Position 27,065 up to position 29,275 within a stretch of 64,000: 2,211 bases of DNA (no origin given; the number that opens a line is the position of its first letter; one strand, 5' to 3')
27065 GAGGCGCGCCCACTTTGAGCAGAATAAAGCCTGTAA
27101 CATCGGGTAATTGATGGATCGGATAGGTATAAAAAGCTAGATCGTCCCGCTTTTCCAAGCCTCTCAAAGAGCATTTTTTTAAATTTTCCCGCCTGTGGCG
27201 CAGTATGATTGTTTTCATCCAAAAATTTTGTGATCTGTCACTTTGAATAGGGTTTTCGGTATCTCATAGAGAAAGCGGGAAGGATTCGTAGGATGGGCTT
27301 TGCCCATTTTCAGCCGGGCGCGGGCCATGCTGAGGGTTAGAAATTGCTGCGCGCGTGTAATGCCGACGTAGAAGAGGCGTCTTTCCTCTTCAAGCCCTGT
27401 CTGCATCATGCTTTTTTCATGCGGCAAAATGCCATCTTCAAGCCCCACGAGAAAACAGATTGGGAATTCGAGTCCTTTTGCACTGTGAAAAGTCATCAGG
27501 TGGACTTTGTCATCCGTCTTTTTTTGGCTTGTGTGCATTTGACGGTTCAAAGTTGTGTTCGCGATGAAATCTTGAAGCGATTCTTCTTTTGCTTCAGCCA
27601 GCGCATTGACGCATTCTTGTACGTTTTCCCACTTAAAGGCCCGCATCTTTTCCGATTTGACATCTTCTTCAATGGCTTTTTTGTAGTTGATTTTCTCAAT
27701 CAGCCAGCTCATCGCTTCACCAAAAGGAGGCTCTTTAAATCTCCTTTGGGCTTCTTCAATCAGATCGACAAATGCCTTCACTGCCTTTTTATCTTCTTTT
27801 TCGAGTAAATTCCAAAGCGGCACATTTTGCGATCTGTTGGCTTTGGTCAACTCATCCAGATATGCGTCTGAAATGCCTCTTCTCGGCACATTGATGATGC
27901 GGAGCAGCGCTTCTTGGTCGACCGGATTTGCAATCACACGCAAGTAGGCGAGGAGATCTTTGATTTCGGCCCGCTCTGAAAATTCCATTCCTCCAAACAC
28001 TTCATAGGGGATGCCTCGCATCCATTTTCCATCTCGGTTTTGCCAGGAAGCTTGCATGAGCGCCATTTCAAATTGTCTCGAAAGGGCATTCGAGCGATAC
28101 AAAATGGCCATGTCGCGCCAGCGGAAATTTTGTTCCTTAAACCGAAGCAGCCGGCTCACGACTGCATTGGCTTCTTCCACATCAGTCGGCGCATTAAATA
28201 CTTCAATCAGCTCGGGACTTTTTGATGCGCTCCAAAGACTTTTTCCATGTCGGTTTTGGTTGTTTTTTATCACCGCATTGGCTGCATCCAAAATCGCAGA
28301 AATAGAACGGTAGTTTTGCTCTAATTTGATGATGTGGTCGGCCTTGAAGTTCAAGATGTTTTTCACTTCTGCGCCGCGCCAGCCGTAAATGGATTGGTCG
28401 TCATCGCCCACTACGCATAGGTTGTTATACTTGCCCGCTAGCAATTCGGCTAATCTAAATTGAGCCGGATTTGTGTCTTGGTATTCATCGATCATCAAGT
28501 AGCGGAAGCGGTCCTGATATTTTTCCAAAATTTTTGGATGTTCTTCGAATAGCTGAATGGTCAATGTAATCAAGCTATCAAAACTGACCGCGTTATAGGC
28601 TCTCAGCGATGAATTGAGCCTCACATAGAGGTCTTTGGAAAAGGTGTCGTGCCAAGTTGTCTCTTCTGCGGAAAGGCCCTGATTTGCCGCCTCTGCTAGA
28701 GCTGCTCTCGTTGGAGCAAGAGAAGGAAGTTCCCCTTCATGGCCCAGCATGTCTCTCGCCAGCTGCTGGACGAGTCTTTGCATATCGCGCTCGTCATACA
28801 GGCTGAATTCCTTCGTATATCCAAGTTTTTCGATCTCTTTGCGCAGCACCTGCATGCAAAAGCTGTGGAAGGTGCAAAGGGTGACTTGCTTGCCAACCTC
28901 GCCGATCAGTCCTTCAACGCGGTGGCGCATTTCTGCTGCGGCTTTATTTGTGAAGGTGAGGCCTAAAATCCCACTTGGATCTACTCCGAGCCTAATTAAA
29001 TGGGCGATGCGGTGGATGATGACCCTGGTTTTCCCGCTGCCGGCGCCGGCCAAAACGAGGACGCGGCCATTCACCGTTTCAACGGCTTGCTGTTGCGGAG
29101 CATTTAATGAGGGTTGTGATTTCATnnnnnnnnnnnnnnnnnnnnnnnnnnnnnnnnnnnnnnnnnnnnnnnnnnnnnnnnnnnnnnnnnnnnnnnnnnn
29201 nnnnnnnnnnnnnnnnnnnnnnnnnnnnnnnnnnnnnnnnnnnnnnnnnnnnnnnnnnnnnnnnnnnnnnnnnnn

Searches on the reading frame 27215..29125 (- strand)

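Call 6: search_protein_families(library=pfam, proteins=[window:27215-29125:-], max_evalue=0.01)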
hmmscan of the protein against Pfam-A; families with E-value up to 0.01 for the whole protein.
window:27215-29125:- (636 aa): 7 families
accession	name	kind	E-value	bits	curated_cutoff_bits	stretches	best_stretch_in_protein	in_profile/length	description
PF00580.27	UvrD-helicase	-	5.8e-84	282.4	23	1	7-264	1-270/271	UvrD/REP helicase N-terminal domain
PF13361.12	UvrD_C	-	6e-71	240.1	25.6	1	266-602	1-349/350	UvrD-like helicase C-terminal domain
PF13245.12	AAA_19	-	2e-22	80.2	25.1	1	11-248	1-132/134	AAA domain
PF13604.12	AAA_30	-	2.5e-08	34.3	27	1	7-124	2-114/191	AAA domain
PF01443.25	Viral_helicase1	-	5.1e-08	33.5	21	0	524-596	160-224/228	Viral superfamily 1 RNA helicase core domain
PF13538.12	UvrD_C_2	-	3.4e-07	30.4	27.4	1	541-597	2-50/52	UvrD-like helicase C-terminal domain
PF11103.14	DUF2887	-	0.0019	18.7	24.1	1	417-483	120-187/200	Protein of unknown function (DUF2887)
